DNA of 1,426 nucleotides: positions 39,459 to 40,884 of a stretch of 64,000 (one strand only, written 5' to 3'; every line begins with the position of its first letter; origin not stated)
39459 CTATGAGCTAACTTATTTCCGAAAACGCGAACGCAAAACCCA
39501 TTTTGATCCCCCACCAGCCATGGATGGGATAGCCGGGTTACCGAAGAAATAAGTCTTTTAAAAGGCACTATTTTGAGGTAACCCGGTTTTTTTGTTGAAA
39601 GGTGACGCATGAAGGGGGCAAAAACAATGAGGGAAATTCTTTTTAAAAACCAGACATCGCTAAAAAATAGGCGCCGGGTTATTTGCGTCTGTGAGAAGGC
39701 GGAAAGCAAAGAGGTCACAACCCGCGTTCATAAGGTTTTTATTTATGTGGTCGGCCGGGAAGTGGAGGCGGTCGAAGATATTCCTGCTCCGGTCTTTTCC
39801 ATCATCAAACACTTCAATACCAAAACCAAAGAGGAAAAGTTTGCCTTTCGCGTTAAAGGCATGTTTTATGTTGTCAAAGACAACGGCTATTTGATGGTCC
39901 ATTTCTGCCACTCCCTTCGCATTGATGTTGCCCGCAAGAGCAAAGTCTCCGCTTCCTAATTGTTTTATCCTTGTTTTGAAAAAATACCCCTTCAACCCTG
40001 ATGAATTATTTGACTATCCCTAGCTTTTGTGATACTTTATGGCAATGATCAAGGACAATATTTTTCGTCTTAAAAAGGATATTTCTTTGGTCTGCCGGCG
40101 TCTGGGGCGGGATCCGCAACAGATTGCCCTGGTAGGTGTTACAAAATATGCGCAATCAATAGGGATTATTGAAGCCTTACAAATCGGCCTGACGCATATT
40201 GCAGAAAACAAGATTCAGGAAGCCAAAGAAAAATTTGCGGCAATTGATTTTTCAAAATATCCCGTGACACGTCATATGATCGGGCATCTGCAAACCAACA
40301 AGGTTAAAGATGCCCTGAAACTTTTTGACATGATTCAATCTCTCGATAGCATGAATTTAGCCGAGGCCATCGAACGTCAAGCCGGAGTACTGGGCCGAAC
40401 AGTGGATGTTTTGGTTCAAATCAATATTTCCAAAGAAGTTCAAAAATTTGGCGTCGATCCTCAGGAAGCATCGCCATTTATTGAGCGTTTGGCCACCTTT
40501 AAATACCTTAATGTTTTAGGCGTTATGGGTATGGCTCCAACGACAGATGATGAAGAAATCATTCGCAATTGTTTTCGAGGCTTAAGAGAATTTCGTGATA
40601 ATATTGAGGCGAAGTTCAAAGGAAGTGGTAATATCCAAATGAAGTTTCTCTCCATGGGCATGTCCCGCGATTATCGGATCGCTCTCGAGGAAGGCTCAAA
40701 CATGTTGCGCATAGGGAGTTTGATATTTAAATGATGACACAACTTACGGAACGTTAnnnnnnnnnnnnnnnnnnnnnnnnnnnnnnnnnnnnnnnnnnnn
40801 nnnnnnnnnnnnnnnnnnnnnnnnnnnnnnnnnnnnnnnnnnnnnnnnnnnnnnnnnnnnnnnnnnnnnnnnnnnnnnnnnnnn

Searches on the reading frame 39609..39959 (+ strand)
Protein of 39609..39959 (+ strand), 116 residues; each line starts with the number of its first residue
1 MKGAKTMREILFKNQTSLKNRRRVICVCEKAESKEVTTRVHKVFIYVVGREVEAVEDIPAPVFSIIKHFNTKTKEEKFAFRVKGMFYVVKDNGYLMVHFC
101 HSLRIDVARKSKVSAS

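Call 8: search_protein_families(library=pfam, proteins=[window:39609-39959:+], max_evalue=1)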
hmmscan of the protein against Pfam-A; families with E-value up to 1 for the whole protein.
window:39609-39959:+ (116 aa): 0 families

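Call 10: find_homologous_proteins(query=window:39609-39956:+, max_evalue=0.001)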
Query window:39609-39956:+ (116 aa): 12 proteins with E <= 0.001 among 14 candidates.
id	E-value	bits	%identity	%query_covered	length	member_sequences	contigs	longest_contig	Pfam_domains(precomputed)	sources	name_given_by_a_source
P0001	5.2e-64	231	93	100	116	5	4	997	-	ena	-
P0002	1.1e-51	191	81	95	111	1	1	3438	-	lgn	-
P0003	1.1e-46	175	75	94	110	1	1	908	-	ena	-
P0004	8.3e-45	169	71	94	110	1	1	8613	-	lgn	-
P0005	8.6e-45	169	70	97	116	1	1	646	-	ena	-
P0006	1.2e-44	168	71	95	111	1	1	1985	-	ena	-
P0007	2.3e-44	168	72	94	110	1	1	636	-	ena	-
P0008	1.7e-42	162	64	95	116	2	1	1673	-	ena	-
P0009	1.4e-40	155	63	94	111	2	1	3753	-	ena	-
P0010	3.4e-39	151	64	94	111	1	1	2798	-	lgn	-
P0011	4.3e-37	144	61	94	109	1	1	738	-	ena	-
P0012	3.2e-30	122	59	96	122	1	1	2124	-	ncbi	-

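Call 12: find_related_loci(query=A1, collection=genome_contigs, flank=6000)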
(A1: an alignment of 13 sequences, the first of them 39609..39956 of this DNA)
Query A1 (116 aa) in genome_contigs; peptide patterns used: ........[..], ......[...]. (x = any residue, [..] = any of these).
80 stretches matched a pattern; 6 encode a relative of the query (tblastn E <= 1e-3); 6 distinct loci.
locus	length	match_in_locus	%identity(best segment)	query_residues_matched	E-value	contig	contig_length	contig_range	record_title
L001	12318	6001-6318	53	5-110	5e-35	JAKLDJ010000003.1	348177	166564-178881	MAG: Candidatus Omnitrophota bacterium isolate RA.bin107 RA.bin107_3, whole genome shotgun sequence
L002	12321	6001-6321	47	7-113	4e-27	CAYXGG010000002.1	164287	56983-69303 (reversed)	MAG TPA_asm: uncultured Planctomycetales bacterium isolate SRP150892_co2_491 genome assembly, contig: NODE_69_length_164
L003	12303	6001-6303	44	7-107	7e-25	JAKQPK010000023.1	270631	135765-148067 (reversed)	MAG: Candidatus Omnitrophota bacterium isolate USMO_maxbin.079 k141_748337, whole genome shotgun sequence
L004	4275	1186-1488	44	7-107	1e-24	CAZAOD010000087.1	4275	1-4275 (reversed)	MAG TPA_asm: uncultured Planctomycetales bacterium isolate binchicken_co173_225 genome assembly, contig: NODE_67088_leng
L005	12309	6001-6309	43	5-107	1e-24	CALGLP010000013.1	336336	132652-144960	MAG TPA_asm: uncultured bacterium isolate SRR3330210_bin.157_CONCOCT_v1.1_MAG genome assembly, contig: ERZ724080.29, who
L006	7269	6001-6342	56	1-114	5e-37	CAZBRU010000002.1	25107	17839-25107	MAG TPA_asm: uncultured Planctomycetales bacterium isolate ERP125453_co2_380 genome assembly, contig: NODE_568_length_25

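Call 13: find_related_loci(query=A1, collection=metagenome_contigs, flank=3000)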
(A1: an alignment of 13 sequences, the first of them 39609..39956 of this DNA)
Query A1 (116 aa) in metagenome_contigs; peptide patterns used: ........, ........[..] (x = any residue, [..] = any of these).
238 stretches matched a pattern; 66 encode a relative of the query (tblastn E <= 1e-3); 66 distinct loci.
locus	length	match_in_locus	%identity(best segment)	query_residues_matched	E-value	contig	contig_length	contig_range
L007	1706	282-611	65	7-116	3e-51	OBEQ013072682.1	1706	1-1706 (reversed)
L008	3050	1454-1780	63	7-115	2e-44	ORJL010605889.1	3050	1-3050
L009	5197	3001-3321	62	7-113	7e-43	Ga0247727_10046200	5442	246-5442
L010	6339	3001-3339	53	2-114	2e-40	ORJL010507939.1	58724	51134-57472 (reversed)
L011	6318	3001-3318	53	5-110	2e-34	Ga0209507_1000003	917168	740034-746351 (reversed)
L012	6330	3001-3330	48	7-116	3e-30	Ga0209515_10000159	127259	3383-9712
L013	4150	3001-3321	48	7-113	4e-29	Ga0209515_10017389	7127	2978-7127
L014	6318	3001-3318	45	7-112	7e-29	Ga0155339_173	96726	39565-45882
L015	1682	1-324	43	9-116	3e-28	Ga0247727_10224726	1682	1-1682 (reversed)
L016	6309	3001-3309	49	5-107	1e-26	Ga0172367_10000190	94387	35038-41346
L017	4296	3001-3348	41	1-113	3e-24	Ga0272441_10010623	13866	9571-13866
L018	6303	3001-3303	44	7-107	3e-24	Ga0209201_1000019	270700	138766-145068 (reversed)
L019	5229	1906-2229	46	7-115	6e-23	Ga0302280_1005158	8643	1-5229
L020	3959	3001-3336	42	3-115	5e-22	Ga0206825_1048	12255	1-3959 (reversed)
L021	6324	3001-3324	43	7-115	1e-21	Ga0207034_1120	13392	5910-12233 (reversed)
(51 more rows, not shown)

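Call 18: find_encoding_contigs(protein=P0002, flank=3000, max_places=3)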
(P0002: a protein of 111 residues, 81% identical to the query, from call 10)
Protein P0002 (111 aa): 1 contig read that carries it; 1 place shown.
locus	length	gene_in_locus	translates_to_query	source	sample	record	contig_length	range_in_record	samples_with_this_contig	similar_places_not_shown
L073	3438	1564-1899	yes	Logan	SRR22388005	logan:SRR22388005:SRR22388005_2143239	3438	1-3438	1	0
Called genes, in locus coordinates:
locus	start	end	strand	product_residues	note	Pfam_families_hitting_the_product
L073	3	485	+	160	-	?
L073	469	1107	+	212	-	PF02660:G3P_acyltransf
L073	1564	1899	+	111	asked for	-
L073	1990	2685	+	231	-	PF01168:Ala_racemase_N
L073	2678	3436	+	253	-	?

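Call 19: find_encoding_contigs(protein=P0004, flank=3000, max_places=3)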
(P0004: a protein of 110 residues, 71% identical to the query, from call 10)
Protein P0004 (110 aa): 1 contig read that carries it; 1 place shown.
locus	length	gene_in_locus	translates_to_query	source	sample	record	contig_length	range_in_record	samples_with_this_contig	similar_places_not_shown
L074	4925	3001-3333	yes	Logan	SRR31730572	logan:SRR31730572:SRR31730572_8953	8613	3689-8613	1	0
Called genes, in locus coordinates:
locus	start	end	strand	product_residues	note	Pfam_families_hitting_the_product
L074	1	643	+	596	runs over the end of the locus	PF00009:GTP_EFTU, PF03144:GTP_EFTU_D2, PF14492:EFG_III (weak), PF00679:EFG_C, PF06421:LepA_C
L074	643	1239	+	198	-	PF10502:Peptidase_S26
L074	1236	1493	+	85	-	-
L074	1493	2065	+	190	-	PF01066:CDP-OH_P_transf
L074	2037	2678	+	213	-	PF02660:G3P_acyltransf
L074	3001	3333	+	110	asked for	-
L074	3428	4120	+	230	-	PF01168:Ala_racemase_N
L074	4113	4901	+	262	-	PF01210:NAD_Gly3P_dh_N (faint), PF02737:3HCDH_N (faint), PF03446:NAD_binding_2 (weak), PF03807:F420_oxidored, PF14748:P5CR_dimer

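Call 20: find_encoding_contigs(protein=P0009, flank=3000, max_places=3)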
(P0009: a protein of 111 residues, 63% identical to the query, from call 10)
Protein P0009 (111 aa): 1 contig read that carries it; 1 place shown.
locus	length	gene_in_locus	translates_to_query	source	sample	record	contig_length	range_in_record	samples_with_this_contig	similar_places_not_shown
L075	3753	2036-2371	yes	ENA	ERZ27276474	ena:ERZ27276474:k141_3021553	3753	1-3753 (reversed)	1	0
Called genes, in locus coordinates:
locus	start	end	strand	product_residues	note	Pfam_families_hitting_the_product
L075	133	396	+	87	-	-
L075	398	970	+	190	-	PF01066:CDP-OH_P_transf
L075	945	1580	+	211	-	PF02660:G3P_acyltransf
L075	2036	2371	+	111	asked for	-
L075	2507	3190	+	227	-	PF01168:Ala_racemase_N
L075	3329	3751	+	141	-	?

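Call 21: find_encoding_contigs(protein=P0010, flank=3000, max_places=3)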
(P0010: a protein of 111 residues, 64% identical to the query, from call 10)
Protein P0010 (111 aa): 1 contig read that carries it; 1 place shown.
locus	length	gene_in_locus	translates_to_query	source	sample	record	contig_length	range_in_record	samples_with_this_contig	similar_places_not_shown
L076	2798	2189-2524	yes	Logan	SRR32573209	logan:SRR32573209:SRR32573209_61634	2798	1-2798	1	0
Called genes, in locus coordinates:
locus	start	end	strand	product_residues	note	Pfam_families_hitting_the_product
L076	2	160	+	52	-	?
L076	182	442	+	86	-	-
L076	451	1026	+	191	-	PF01066:CDP-OH_P_transf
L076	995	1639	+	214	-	PF02660:G3P_acyltransf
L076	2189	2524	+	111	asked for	-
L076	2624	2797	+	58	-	?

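Call 22: find_encoding_contigs(protein=P0012, flank=3000, max_places=3)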
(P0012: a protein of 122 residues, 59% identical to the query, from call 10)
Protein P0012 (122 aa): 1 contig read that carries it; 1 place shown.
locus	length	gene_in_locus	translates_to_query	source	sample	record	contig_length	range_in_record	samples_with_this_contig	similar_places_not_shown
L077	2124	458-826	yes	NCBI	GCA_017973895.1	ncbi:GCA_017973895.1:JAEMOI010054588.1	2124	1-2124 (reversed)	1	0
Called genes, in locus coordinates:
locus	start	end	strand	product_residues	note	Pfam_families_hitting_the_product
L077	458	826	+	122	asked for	-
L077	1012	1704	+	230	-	PF01168:Ala_racemase_N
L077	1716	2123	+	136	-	?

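Call 23: find_encoding_contigs(protein=P0006, flank=3000, max_places=3)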
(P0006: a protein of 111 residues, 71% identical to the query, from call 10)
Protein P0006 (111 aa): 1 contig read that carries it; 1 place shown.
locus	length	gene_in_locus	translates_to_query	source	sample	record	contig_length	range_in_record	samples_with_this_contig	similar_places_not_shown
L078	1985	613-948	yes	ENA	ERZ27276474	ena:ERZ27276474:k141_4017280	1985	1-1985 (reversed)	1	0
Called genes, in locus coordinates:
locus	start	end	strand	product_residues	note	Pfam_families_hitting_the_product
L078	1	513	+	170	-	?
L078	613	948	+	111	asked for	-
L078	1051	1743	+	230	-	PF01168:Ala_racemase_N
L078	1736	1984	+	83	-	?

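Call 24: find_encoding_contigs(protein=P0008, flank=3000, max_places=3)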
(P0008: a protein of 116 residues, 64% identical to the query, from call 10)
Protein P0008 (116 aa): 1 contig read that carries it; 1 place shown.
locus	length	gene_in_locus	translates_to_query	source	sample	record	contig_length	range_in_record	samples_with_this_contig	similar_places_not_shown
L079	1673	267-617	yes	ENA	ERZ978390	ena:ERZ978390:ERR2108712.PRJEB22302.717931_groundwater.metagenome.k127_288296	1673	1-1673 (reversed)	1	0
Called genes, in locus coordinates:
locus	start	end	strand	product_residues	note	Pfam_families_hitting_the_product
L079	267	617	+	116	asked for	-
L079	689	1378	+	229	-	PF01168:Ala_racemase_N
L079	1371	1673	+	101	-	?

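Call 25: find_encoding_contigs(protein=P0001, flank=3000, max_places=4)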
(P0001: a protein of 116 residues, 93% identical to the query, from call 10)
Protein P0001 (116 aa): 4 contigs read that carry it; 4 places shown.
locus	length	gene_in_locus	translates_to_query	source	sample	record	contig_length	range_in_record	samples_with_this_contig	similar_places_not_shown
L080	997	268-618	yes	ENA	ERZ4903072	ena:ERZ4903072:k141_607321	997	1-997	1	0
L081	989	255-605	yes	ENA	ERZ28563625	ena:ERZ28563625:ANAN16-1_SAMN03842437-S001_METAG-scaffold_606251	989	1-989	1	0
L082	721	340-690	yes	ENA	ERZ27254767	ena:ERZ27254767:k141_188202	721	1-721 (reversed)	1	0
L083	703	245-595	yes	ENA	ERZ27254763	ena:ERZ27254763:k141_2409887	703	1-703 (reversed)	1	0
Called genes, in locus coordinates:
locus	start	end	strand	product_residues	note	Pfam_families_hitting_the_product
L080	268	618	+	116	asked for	-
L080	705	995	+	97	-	?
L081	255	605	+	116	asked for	-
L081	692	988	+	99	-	?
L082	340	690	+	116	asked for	-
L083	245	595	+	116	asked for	-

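Call 39: find_homologous_proteins(query=A1, max_evalue=0.001)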
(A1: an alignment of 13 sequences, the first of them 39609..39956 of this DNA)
Query A1 (13 sequences) (116 aa, profile of the alignment): 141 proteins with E <= 0.001 among 3947 candidates; the best 120 are listed.
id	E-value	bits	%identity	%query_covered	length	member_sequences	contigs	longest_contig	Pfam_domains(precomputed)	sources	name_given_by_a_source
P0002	4.7e-56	205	81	95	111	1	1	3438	-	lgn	-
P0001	3.0e-55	203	93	100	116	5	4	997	-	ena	-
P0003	5.4e-55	202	75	94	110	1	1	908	-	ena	-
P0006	1.2e-54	201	71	95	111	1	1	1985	-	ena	-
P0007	8.2e-54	198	72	94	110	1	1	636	-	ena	-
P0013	3.7e-53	196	64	95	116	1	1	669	-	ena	-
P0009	4.2e-53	196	63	94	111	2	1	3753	-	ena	-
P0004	4.2e-53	196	71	94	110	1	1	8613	-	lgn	-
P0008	6.1e-53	195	64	95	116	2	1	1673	-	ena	-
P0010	6.5e-53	195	64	94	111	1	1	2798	-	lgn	-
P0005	1.5e-52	194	70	97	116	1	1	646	-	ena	-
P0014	1.7e-52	194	63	94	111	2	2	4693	-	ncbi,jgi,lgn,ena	-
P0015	6.7e-52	192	67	95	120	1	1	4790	-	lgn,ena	-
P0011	6.5e-51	189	61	94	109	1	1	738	-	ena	-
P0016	6.9e-48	179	62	95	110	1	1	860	-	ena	-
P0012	2.5e-47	177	59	96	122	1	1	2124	-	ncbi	-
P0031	1.2e-39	153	52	90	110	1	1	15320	-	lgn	-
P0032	1.3e-39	152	54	90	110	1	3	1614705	-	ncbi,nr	ncbi:MAG TPA: hypothetical protein PL155_05690 [Candidatus Omnitrophota bacterium]|nr:hypothetical p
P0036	6.4e-37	144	53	94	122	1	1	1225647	-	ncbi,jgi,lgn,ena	ncbi:MAG: hypothetical protein WC676_00040 [Candidatus Omnitrophota bacterium]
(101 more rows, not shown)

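Call 41: find_encoding_contigs(protein=P0032, flank=4000, max_places=2)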
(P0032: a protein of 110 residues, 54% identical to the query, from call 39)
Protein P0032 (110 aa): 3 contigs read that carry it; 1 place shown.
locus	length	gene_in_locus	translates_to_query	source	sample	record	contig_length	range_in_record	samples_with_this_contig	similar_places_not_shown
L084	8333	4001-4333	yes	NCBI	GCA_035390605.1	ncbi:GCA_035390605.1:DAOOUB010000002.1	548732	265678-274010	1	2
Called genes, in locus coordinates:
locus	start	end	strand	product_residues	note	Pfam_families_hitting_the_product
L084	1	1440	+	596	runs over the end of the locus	PF00009:GTP_EFTU, PF03144:GTP_EFTU_D2, PF14492:EFG_III (weak), PF00679:EFG_C, PF06421:LepA_C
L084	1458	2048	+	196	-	PF10502:Peptidase_S26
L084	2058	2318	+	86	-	-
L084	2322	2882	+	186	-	PF01066:CDP-OH_P_transf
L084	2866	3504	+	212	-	PF02660:G3P_acyltransf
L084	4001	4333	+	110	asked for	-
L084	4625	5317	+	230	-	PF01168:Ala_racemase_N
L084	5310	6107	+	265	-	PF03807:F420_oxidored, PF14748:P5CR_dimer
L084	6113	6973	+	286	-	PF01048:PNP_UDP_1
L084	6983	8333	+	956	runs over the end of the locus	PF00133:tRNA-synt_1, PF09334:tRNA-synt_1g, PF13603:tRNA-synt_1_2 (weak), PF01406:tRNA-synt_1e (weak), PF01921:tRNA-synt_1f, PF08264:Anticodon_1, PF06827:zf-FPG_IleRS (weak)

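Call 42: find_encoding_contigs(protein=P0036, flank=4000, max_places=2)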
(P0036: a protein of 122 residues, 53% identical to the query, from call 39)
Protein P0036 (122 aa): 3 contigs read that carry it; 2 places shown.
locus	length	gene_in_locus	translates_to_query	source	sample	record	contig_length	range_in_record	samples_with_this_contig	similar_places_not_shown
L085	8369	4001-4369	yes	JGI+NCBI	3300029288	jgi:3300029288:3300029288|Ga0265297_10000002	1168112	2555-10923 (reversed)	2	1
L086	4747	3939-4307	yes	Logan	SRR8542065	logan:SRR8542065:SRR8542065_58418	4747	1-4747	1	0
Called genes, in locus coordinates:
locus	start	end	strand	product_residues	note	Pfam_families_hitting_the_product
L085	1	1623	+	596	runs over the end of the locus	PF00009:GTP_EFTU, PF00071:Ras (weak), PF22042:EF-G_D2 (weak), PF03144:GTP_EFTU_D2, PF14492:EFG_III (weak), PF00679:EFG_C, PF06421:LepA_C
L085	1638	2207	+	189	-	PF10502:Peptidase_S26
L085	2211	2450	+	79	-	-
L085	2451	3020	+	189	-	PF01066:CDP-OH_P_transf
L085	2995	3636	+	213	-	PF02660:G3P_acyltransf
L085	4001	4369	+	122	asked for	-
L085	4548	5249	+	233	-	PF01168:Ala_racemase_N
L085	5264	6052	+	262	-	PF03446:NAD_binding_2 (weak), PF03807:F420_oxidored, PF14748:P5CR_dimer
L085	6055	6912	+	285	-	PF01048:PNP_UDP_1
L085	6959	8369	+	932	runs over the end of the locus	PF00133:tRNA-synt_1, PF09334:tRNA-synt_1g, PF13603:tRNA-synt_1_2 (weak), PF01406:tRNA-synt_1e, PF01921:tRNA-synt_1f, PF09334:tRNA-synt_1g (weak), PF08264:Anticodon_1, PF06827:zf-FPG_IleRS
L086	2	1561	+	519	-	?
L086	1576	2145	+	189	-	PF10502:Peptidase_S26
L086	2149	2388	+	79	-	-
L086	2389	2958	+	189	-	PF01066:CDP-OH_P_transf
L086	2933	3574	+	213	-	PF02660:G3P_acyltransf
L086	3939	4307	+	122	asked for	-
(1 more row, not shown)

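Call 44: find_encoding_contigs(protein=P0031, flank=3000, max_places=2)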
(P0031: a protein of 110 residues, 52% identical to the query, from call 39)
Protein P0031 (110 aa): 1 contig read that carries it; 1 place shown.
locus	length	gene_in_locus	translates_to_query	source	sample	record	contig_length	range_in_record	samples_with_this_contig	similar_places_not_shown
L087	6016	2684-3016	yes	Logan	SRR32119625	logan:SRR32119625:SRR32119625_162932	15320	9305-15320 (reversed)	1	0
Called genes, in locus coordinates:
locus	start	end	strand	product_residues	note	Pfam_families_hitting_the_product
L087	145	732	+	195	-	PF10502:Peptidase_S26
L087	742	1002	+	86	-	-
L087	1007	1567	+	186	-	PF01066:CDP-OH_P_transf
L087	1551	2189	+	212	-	PF02660:G3P_acyltransf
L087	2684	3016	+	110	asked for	-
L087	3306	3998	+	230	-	PF01168:Ala_racemase_N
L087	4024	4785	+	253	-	PF03807:F420_oxidored, PF14748:P5CR_dimer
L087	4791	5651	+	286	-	PF01048:PNP_UDP_1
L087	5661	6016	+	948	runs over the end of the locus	PF00133:tRNA-synt_1, PF09334:tRNA-synt_1g, PF13603:tRNA-synt_1_2 (weak), PF01406:tRNA-synt_1e, PF01921:tRNA-synt_1f, PF08264:Anticodon_1, PF06827:zf-FPG_IleRS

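Call 45: find_encoding_contigs(protein=P0015, flank=3000, max_places=2)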
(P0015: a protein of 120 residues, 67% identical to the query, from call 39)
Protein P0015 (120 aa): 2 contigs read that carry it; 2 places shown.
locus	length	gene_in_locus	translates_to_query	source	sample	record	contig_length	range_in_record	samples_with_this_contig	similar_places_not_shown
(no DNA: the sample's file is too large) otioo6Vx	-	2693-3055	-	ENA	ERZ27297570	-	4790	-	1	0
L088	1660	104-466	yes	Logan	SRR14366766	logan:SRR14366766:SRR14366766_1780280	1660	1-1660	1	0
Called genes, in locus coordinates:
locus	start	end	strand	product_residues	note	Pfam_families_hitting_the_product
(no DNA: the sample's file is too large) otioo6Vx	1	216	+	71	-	?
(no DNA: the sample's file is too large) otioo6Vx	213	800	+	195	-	PF10502:Peptidase_S26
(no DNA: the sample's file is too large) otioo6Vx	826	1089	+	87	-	-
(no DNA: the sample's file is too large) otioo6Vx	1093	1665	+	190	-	PF01066:CDP-OH_P_transf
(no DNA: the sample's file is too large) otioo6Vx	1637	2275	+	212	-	PF02660:G3P_acyltransf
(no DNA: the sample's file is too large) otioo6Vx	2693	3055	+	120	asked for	-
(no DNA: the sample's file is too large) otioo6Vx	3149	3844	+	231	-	PF01168:Ala_racemase_N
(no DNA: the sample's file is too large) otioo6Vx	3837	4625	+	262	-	PF03446:NAD_binding_2, PF03807:F420_oxidored, PF14748:P5CR_dimer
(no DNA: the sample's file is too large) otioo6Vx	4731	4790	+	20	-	?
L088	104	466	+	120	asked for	-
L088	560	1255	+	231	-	PF01168:Ala_racemase_N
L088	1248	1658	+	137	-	?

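Call 47: predict_structure(alignment_id=A3)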
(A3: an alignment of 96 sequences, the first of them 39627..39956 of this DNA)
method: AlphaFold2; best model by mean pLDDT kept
length: 110 residues; sequences in the alignment: 96
mean_pLDDT: 94.2   pTM: 0.80
mean pLDDT of the five models: 94.2, 94.0, 93.4, 92.7, 92.6
residues with pLDDT >= 90: 101; 70-90: 4; 50-70: 4; < 50: 1
segments of 3 or more residues with pLDDT < 50: none
pLDDT, mean of each block of 10 residues (from residue 1): 95 97 94 98 94 98 95 98 95 98 72
secondary structure, 60 per line:
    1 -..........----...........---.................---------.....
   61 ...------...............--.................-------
elements in order: E2-11 E16-26 E30-46 E56-63 E70-84 E87-103

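Call 51: fold_search(model_id=the predicted structure, library=pdb)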
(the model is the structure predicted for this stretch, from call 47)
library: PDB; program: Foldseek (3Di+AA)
matches with E <= 10: 1452; with E <= 0.001: 10
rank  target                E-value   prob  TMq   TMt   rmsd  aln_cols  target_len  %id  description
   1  9h6g_A                1.0e-04  0.90  0.24  0.04  17.0       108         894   12  Inactive Bacteroides ovatus GH98 endoxylanase E361A in complex with arabino-xylooligosaccharide (released 2025-11-05)
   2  9h6h_B                1.2e-04  0.75  0.23  0.05  17.9       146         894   11  Bacteroides ovatus GH98 endoxylanase with Seleno-methionine substituents (released 2025-11-05)
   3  9h6g_B                1.6e-04  0.87  0.23  0.04  16.9       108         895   12  Inactive Bacteroides ovatus GH98 endoxylanase E361A in complex with arabino-xylooligosaccharide (released 2025-11-05)
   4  9h6h_A                1.8e-04  0.85  0.24  0.04  17.3       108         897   11  Bacteroides ovatus GH98 endoxylanase with Seleno-methionine substituents (released 2025-11-05)
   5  9h6f_A                2.3e-04  0.84  0.24  0.04  17.0       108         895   12  Bacteroides ovatus GH98 endoxylanase in complex with arabino-xylooligosaccharide (released 2025-11-05)
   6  3p9v_A                3.1e-04  0.69  0.24  0.19  14.9       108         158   13  High Resolution Crystal Structure of protein Maqu_3174 from Marinobacter aquaeolei, Northeast Structural Genomics Cons (released 2010-10-27)
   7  2r4l_B                4.9e-04  0.72  0.24  0.10   9.6       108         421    7  Crystal structure of the long-chain fatty acid transporter FadL mutant P34A (released 2008-09-16)
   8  3rt0_C                6.6e-04  0.16  0.17  0.12  15.7       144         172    9  Crystal structure of PYL10-HAB1 complex in the absence of abscisic acid (ABA) (released 2011-06-22)
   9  7fe3_A                7.7e-04  0.20  0.15  0.05  17.3       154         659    7  Crystal structure of GH65 alpha-1,2-glucosidase from Flavobacterium johnsoniae (released 2021-11-10)
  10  2r4l_C                8.3e-04  0.77  0.26  0.10   9.3       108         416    9  Crystal structure of the long-chain fatty acid transporter FadL mutant P34A (released 2008-09-16)
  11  3p9v_B                1.2e-03  0.60  0.22  0.18  15.8       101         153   11  High Resolution Crystal Structure of protein Maqu_3174 from Marinobacter aquaeolei, Northeast Structural Genomics Cons (released 2010-10-27)
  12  1h54_A                1.5e-03  0.60  0.30  0.06  16.9       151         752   10  Maltose phosphorylase from Lactobacillus brevis (released 2001-09-05)
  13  2r4n_A                1.8e-03  0.80  0.29  0.10   9.4       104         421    9  Crystal structure of the long-chain fatty acid transporter FadL mutant N33A (released 2008-09-16)
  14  2r89_A                1.9e-03  0.89  0.35  0.15   8.5       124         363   10  Crystal structure of the long-chain fatty acid transporter FadL mutant delta N3 (released 2008-09-23)
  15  3pgs_B                2.2e-03  0.63  0.27  0.10   8.4       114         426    6  Phe3Gly mutant of EcFadL (released 2011-05-25)
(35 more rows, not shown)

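Call 72: search_protein_families(library=ncbifam, proteins=[window:39627-39956:+], max_evalue=1)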
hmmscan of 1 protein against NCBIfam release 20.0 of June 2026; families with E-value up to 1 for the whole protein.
window:39627-39956:+ (110 aa): 1 family
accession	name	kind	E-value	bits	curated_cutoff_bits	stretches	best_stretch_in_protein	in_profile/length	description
NF007219.0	PRK09639.1-4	subfamily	0.038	14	276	1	11-101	4-91/176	RNA polymerase sigma factor SigX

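Call 73: search_protein_families(library=padloc, proteins=[window:39627-39956:+], max_evalue=1)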
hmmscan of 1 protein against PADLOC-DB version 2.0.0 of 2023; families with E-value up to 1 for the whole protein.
window:39627-39956:+ (110 aa): 1 family
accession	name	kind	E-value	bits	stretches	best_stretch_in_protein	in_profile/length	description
PDLC04062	PD-T4-6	-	0.0039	14.3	1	46-99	348-399/450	-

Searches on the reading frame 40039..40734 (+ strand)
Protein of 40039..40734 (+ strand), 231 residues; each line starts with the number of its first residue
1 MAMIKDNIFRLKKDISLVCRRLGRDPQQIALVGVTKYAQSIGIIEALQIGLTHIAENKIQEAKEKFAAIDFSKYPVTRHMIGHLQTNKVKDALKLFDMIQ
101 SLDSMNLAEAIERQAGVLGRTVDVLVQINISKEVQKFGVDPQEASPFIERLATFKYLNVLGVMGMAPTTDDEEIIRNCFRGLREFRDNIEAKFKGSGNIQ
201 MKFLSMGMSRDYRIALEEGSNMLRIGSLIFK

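Call 8: search_protein_families(library=pfam, proteins=[window:40039-40734:+], max_evalue=1)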
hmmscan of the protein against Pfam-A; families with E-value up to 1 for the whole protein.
window:40039-40734:+ (231 aa): 5 families
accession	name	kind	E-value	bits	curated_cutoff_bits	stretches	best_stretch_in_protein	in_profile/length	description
PF01168.26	Ala_racemase_N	-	1.5e-17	64.5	24.1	1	28-230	20-216/220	Alanine racemase, N-terminal domain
PF11041.13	DUF2612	-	0.022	15.2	23.5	1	72-143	10-78/181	Protein of unknown function (DUF2612)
PF02784.22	Orn_Arg_deC_N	-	0.061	13.1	23.4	1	128-162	123-157/247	Pyridoxal-dependent decarboxylase, pyridoxal binding domain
PF05669.17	Med31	-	0.094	13.2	25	0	70-108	51-89/95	SOH1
PF20078.4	DUF6473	-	0.11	12.1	27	1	65-90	130-155/274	Domain of unknown function (DUF6473)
